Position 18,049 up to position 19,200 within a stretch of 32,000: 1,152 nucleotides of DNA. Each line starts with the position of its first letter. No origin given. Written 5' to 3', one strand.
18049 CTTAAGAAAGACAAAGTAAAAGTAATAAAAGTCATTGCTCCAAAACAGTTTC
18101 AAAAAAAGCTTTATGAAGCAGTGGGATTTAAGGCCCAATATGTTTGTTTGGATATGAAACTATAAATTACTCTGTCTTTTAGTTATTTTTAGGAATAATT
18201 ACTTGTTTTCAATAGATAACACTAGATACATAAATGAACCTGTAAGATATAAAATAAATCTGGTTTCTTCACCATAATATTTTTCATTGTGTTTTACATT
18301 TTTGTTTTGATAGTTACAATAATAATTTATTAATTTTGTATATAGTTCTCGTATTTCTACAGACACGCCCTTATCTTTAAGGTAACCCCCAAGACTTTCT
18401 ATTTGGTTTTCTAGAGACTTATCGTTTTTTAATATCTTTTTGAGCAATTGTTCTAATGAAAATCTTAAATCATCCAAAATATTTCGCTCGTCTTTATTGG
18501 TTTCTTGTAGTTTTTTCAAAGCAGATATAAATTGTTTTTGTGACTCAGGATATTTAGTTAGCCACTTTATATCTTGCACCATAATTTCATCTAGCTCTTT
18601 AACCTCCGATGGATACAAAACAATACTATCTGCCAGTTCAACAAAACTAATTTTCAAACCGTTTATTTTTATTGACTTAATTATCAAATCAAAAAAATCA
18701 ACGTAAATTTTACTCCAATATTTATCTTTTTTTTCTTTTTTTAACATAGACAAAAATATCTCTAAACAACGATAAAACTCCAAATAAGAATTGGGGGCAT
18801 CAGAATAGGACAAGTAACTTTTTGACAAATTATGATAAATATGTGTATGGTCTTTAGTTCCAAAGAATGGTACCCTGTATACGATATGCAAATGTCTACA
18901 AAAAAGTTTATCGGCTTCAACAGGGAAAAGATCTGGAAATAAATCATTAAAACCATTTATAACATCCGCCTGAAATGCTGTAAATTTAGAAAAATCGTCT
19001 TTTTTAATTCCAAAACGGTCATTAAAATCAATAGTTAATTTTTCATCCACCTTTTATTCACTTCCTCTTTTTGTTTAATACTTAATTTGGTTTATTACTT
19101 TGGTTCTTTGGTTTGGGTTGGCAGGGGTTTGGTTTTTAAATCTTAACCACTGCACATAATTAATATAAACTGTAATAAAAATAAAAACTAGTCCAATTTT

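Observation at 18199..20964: Four-gene operon of unknowns abutting RadC and a type I R-M system: candidate undescribed defence module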

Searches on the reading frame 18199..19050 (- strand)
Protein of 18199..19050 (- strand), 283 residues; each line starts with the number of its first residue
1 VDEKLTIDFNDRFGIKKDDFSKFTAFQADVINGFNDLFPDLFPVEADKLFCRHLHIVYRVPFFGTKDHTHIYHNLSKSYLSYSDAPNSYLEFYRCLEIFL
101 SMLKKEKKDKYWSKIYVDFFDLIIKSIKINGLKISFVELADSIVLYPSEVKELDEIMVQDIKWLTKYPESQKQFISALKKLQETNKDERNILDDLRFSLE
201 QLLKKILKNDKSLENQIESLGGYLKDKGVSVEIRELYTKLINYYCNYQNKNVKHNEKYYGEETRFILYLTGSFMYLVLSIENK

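Call 4: search_protein_families(library=pfam, proteins=[window:18199-19050:-], max_evalue=1)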
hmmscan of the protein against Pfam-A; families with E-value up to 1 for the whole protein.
window:18199-19050:- (283 aa): 2 families
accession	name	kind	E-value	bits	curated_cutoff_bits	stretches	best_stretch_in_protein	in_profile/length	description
PF23268.1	RIN1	-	0.15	12.9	27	1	172-220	22-69/95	RIN1-like domain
PF05400.18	FliT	-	0.16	13.2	29.5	1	177-218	23-62/85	Flagellar protein FliT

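Call 5: search_protein_families(library=padloc, proteins=[window:18199-19050:-], max_evalue=1)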
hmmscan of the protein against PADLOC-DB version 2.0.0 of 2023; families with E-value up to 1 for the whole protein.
window:18199-19050:- (283 aa): 2 families
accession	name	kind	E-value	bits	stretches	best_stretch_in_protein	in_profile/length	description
PDLC04998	PDC-S32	-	1.2e-40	138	1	96-277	52-229/237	-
PDLC02233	AbiEi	-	0.002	15.8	1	119-202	112-193/214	AbiEi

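Call 7: search_protein_families(library=ncbifam, proteins=[window:18199-19050:-], max_evalue=1)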
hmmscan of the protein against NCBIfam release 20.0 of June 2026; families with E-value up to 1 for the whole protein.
window:18199-19050:- (283 aa): 0 families

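Call 8: search_protein_families(library=phrogs, proteins=[window:18199-19050:-], max_evalue=1)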
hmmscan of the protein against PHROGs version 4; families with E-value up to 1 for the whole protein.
window:18199-19050:- (283 aa): 2 families
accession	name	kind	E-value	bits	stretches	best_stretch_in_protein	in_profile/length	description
phrog_25938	-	unknown function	0.22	12.7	1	104-144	33-74/80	-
phrog_12397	-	unknown function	0.43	11.5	1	198-229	6-37/69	-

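Call 11: find_homologous_proteins(query=window:18199-19050:-)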
Query window:18199-19050:- (283 aa): 51 proteins with E <= 0.001 among 685 candidates.
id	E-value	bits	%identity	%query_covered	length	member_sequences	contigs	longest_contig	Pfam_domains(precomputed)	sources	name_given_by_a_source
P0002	1.6e-182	624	100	100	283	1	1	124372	-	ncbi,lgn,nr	ncbi:MAG: hypothetical protein PHH82_01750 [Candidatus ainarchaeum sp.]|nr:hypothetical protein [Can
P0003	1.9e-36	144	53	53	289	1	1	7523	-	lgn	-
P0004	8.7e-36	142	53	53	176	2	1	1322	-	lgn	-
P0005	4.4e-35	140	53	53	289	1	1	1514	-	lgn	-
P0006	1.6e-34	138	53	53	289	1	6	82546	-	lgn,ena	-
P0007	2.5e-34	137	53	53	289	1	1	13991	-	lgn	-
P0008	3.6e-34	137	53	53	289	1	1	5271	-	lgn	-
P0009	3.8e-34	137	53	53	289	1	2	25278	-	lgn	-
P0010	4.1e-34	137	53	53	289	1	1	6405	-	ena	-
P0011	4.2e-34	137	52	53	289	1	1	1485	-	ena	-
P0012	2.6e-33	134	44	65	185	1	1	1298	-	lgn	-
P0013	1.1e-32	132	44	57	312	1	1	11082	-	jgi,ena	-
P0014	1.2e-32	132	36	96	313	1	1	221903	-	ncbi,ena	-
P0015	1.7e-32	131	49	54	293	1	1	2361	-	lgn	-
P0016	1.7e-31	128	47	54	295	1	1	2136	-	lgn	-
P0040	4.2e-25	107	42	54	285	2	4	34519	-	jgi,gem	-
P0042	1.7e-24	105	46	49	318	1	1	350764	-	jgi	jgi:sugar-specific transcriptional regulator TrmB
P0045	6.8e-24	103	45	49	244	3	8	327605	-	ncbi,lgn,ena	-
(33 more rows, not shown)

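Call 12: find_encoding_contigs(protein=P0014, flank=8000, max_places=3)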
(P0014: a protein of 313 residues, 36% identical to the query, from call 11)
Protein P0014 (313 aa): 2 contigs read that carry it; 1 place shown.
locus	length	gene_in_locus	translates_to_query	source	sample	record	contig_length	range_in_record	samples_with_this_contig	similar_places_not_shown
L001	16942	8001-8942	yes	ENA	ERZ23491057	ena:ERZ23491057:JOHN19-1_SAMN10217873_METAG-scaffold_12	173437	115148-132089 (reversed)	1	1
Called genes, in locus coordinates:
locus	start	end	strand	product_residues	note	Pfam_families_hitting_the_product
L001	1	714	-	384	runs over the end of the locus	PF00817:IMS, PF11799:IMS_C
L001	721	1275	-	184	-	PF01726:LexA_DNA_bind, PF00717:Peptidase_S24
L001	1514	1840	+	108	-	-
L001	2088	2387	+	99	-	PF20582:UPF0758_N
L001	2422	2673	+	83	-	PF07927:HicA_toxin (weak)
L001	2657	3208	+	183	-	PF15919:HicB_lk_antitox, PF21748:UPF0150 (weak), PF05534:HicB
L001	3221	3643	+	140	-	-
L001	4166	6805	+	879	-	PF04851:ResIII (weak)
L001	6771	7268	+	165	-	PF22398:DUF6978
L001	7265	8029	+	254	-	PF08861:DUF1828, PF08862:DUF1829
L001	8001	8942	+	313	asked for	-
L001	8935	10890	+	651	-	PF01555:N6_N4_Mtase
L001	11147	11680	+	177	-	-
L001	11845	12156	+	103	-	PF05015:HigB-like_toxin (weak)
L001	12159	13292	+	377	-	PF01381:HTH_3, PF06114:Peptidase_M78 (faint)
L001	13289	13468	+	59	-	-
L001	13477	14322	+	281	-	PF09810:Exo5 (faint), PF12705:PDDEXK_1 (weak)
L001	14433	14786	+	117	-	-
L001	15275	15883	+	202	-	-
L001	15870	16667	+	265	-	PF08843:AbiEii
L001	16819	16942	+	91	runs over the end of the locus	PF04255:DUF433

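Call 13: find_encoding_contigs(protein=P0006, flank=8000, max_places=3)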
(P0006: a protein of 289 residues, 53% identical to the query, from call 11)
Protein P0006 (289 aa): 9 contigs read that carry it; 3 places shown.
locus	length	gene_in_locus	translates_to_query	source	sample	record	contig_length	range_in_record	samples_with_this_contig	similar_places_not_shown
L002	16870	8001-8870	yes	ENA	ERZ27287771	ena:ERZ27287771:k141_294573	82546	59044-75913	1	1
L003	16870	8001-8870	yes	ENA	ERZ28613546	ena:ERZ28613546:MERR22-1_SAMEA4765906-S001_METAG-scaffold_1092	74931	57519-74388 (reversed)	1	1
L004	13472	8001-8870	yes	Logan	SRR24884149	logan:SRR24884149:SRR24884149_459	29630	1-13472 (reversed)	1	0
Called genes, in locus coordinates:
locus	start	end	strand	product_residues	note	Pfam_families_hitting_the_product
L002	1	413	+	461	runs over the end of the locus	PF03432:Relaxase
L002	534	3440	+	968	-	PF04313:HSDR_N, PF00270:DEAD, PF04851:ResIII, PF18766:SWI2_SNF2, PF22679:T1R_D3-like, PF12008:EcoR124_C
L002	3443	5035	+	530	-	PF12161:HsdM_N, PF02384:N6_Mtase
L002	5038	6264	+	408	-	PF01420:Methylase_S (weak)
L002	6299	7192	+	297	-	PF18899:DUF5655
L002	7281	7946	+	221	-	-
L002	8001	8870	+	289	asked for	-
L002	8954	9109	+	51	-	-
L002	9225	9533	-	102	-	-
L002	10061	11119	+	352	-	PF02661:Fic, PF13412:HTH_24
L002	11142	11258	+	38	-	-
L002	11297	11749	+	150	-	-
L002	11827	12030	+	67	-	-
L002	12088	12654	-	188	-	-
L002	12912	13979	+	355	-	PF01636:APH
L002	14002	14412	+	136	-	PF04266:ASCH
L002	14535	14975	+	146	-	-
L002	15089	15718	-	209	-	PF04307:YdjM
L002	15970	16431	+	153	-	PF00293:NUDIX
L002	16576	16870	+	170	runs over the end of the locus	PF01467:CTP_transf_like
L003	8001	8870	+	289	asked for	-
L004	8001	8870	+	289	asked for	-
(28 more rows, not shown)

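Call 17: find_related_loci(query=A1, collection=genome_contigs, flank=6000)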
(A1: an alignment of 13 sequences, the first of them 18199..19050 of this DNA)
Query A1 (283 aa) in genome_contigs; peptide patterns used: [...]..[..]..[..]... (x = any residue, [..] = any of these).
130 stretches matched a pattern; 102 encode a relative of the query (tblastn E <= 1e-3); the best 80 are kept; 80 distinct loci.
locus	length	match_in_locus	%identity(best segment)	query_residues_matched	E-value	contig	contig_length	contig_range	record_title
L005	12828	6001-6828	36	8-280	4e-39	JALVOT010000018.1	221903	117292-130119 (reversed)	MAG: candidate division WOR-3 bacterium isolate A3_metabat1_scaf2bin.006 A3_NODE_9_length_221903_cov_71.646643, whole ge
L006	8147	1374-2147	34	9-279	4e-38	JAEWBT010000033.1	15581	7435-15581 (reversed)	MAG: Bacteroidetes bacterium isolate OH_PBB_261 k127_343094, whole genome shotgun sequence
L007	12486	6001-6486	47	113-274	2e-37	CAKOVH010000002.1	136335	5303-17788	MAG: uncultured Clostridia bacterium isolate REFINED_METABAT215_TOP10_CONTIGS_1500_ASSEMBLY_K77_MERGED__Hadza_MoBio_hadz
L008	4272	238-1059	33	8-282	1e-34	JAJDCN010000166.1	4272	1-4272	MAG: Planctomycetota bacterium isolate OFTM94 OFTM94_165, whole genome shotgun sequence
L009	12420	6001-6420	49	144-281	2e-34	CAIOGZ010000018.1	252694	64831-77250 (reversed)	MAG: uncultured cyanobacterium isolate Loclat_bin-14864 genome assembly, contig: bin-14864:018/100, whole genome shotgun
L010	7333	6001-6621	38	76-283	5e-34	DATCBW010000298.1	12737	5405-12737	MAG TPA_asm: Verrucomicrobiia bacterium isolate SMAG_U7683 k141_62122, whole genome shotgun sequence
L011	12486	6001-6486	47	113-274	4e-38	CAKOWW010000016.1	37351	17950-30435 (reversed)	MAG: uncultured Clostridia bacterium isolate REFINED_METABAT215_TOP10_CONTIGS_1500_ASSEMBLY_K77_MERGED__Hadza_MoBio_hadz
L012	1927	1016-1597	41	86-281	5e-32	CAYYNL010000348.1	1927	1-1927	MAG TPA_asm: uncultured Fibrobacter sp. isolate SRP167436_co1_179 genome assembly, contig: NODE_101955_length_1927_cov_3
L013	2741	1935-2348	48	146-283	4e-31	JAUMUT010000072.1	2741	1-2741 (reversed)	MAG: Capnocytophaga sp. isolate S12M_Sa_22 NODE_9720_length_2741_cov_37.781459, whole genome shotgun sequence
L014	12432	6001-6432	43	137-281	1e-29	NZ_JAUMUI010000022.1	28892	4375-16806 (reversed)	MAG: Neisseria sp. isolate S11M_Sa_24 NODE_360_length_28892_cov_21.779727, whole genome shotgun sequence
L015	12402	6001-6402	44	150-283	4e-29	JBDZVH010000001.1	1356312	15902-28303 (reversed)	MAG: Opitutaceae bacterium isolate PE_dung23 NODE_1_length_1356312, whole genome shotgun sequence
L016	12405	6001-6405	43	146-282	2e-29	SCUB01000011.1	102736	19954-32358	MAG: Xanthobacteraceae bacterium isolate FW602_bin.18 FW602_bin.18-61491, whole genome shotgun sequence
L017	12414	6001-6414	45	146-283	5e-29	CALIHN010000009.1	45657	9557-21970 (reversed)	MAG TPA_asm: Aggregatibacter segnis isolate ERR589365_bin.97_CONCOCT_v1.1_MAG genome assembly, contig: ERZ772754.291, wh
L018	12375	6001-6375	44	155-280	1e-28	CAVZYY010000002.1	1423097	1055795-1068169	MAG: uncultured Chitinophagaceae bacterium isolate MFD01916.bin.2.86 genome assembly, contig: contig_2584, whole genome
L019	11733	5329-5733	46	148-282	3e-28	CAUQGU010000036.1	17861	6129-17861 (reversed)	MAG TPA_asm: uncultured Haemophilus sp. isolate ERR9968804_bin.30_MetaWRAP_v1.3_MAG genome assembly, contig: ERZ21615655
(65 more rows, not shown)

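Call 55: search_solved_structures(query=A3, max_evalue=10)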
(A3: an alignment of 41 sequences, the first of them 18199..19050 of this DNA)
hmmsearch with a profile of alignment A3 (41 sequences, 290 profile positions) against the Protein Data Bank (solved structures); distinct sequences matched with E-value up to 10: 3.
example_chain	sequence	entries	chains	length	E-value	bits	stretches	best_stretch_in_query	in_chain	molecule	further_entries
8qae_A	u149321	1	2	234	0.049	16.6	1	90-212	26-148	sc-apCC-6-SLLA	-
8vei_A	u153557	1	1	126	2.5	11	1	157-188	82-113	CHD_r1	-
2jqq_A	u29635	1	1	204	3.7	10.4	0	30-230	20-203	Conserved oligomeric Golgi complex subunit 2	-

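Call 56: search_protein_families(library=pfam, alignment_id=A3, max_evalue=1)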
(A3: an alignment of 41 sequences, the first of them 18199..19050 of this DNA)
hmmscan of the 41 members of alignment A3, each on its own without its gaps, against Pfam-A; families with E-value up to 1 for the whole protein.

A. member 1, window:18199-19050:- (283 aa): 2 families
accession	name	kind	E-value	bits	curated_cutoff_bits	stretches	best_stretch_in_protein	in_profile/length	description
PF23268.1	RIN1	-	0.15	12.9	27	1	172-220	22-69/95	RIN1-like domain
PF05400.18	FliT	-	0.16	13.2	29.5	1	177-218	23-62/85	Flagellar protein FliT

B. families by the number of members that match (of 41 scanned): 44 families (the first 25 are shown)
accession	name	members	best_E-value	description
PF14527.11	LAGLIDADG_WhiA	5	0.0035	WhiA LAGLIDADG-like domain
PF10231.14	COA8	4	0.052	Cytochrome c oxidase assembly factor 8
PF21219.3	USH1C_N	3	0.0057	Harmonin, N-terminal domain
PF13643.11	DUF4145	2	0.0093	Domain of unknown function (DUF4145)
PF17924.6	TetR_C_19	2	0.0096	Tetracyclin repressor-like, C-terminal domain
PF14265.11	DUF4355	2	0.029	Capsid assembly scaffolding protein Gp46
PF24742.1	ARM_CUL7_CUL9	2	0.039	CUL7/CUL9 ARM repeat domain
PF14528.11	LAGLIDADG_3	2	0.089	LAGLIDADG-like domain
PF25432.1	FF_PRPF40A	2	0.094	PRPF40A-like, FF domain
PF23153.1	Aip3p_Bud6_N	2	0.094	Aip3p/Bud6 N-terminal domain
PF20674.3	SpaA_3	2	0.17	Prealbumin-like fold domain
PF03305.18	Lipoprotein_X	1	0.0077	Mycoplasma MG185/MG260 protein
PF11214.13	Med2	1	0.028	Mediator complex subunit 2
PF13176.12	TPR_7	1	0.034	Tetratricopeptide repeat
PF05778.17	Apo-CIII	1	0.053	Apolipoprotein CIII (Apo-CIII)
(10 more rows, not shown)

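Call 65: predict_structure(alignment_id=A3)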
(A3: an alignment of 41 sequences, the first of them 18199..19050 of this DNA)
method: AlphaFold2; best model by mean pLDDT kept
length: 283 residues; sequences in the alignment: 41
mean_pLDDT: 76.0   pTM: 0.57
mean pLDDT of the five models: 76.0, 74.6, 73.9, 73.4, 73.1
residues with pLDDT >= 90: 98; 70-90: 97; 50-70: 38; < 50: 50
segments of 3 or more residues with pLDDT < 50: 1-5, 43-86
pLDDT, mean of each block of 10 residues (from residue 1): 51 60 86 80 48 39 38 32 50 80 84 89 91 82 73 59 89 92 77 95 97 95 95 94 93 75 90 92 85
secondary structure, 60 per line:
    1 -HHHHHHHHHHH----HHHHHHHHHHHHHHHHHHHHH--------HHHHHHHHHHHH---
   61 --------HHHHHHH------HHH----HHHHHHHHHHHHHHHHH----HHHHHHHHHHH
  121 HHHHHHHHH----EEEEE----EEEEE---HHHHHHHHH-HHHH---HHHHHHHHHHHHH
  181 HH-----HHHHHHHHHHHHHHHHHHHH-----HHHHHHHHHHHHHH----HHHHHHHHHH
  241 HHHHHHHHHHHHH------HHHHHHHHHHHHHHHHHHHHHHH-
elements in order: H2-12 H17-37 H46-57 H69-75 H89-105 H110-129 E134-138 E143-147 H151-159 H161-164 H168-182 H188-207 H213-226 H231-253 H260-282

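Call 68: fold_search(model_id=the predicted structure, library=pdb)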
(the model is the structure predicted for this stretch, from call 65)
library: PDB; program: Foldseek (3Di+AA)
matches with E <= 10: 113; with E <= 0.001: 0
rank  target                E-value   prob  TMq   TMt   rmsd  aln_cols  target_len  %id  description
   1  8h0p_R                8.6e-01  0.06  0.12  0.12  17.4       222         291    8  Structure of the NMB30-NMBR and Gq complex (released 2023-08-09)
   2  7xjj_E                1.0e+00  0.07  0.16  0.17  20.7       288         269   11  Cryo-EM structure of the galanin-bound GALR1-miniGo complex (released 2023-05-03)
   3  7sr8_R                1.5e+00  0.04  0.15  0.15  21.2       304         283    9  Molecular mechanism of the the wake-promoting agent TAK-925 (released 2022-06-08)
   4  7wq4_R                1.6e+00  0.05  0.16  0.16  20.6       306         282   11  Galanin-bound galanin receptor 2 in complex with Gq (released 2022-04-20)
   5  8sg1_R                1.7e+00  0.04  0.16  0.16  19.9       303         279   10  Cryo-EM structure of CMKLR1 signaling complex (released 2023-11-01)
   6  6tp6_A                1.7e+00  0.04  0.15  0.14  21.6       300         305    9  Crystal structure of the Orexin-1 receptor in complex with filorexant (released 2020-01-01)
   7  9p86_R                1.7e+00  0.02  0.12  0.12  20.4       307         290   10  NTSR1-G11-NTS(8-13) Complex in the Canonical, AHD Open State (C-Open-Apo) (released 2026-03-25)
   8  7xa3_R                1.8e+00  0.03  0.14  0.13  21.2       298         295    8  Cryo-EM structure of the CCL2 bound CCR2-Gi complex (released 2022-08-24)
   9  7wig_R                1.9e+00  0.04  0.15  0.15  21.6       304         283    9  Cryo-EM structure of the L-054,264-bound human SSTR2-Gi1 complex (released 2022-06-01)
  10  8k6n_E                1.9e+00  0.03  0.15  0.14  21.4       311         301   12  Structural complex of neuropeptide Y receptor 2 (released 2024-07-31)
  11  7zji_A                2.3e+00  0.03  0.15  0.09  18.8       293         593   15  Transient receptor potential cation channel subfamily V member 2,Enhanced green fluorescent protein (released 2023-01-18)
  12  6z66                  2.3e+00  0.02  0.14  0.10  20.9       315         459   10  Crystal structure of apo-state neurotensin receptor 1 (released 2021-02-10)
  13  7zjg_A                2.5e+00  0.05  0.17  0.10  20.5       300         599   15  Probenecid (released 2023-01-18)
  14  8xgm_A                2.5e+00  0.03  0.16  0.15  20.6       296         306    9  Cryo-EM structure of human GPR1 bound to chemerin (released 2024-08-21)
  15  7xjk_F                2.5e+00  0.03  0.13  0.13  20.4       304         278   12  Cryo-EM structure of the galanin-bound GALR2-miniGq complex (released 2022-06-29)
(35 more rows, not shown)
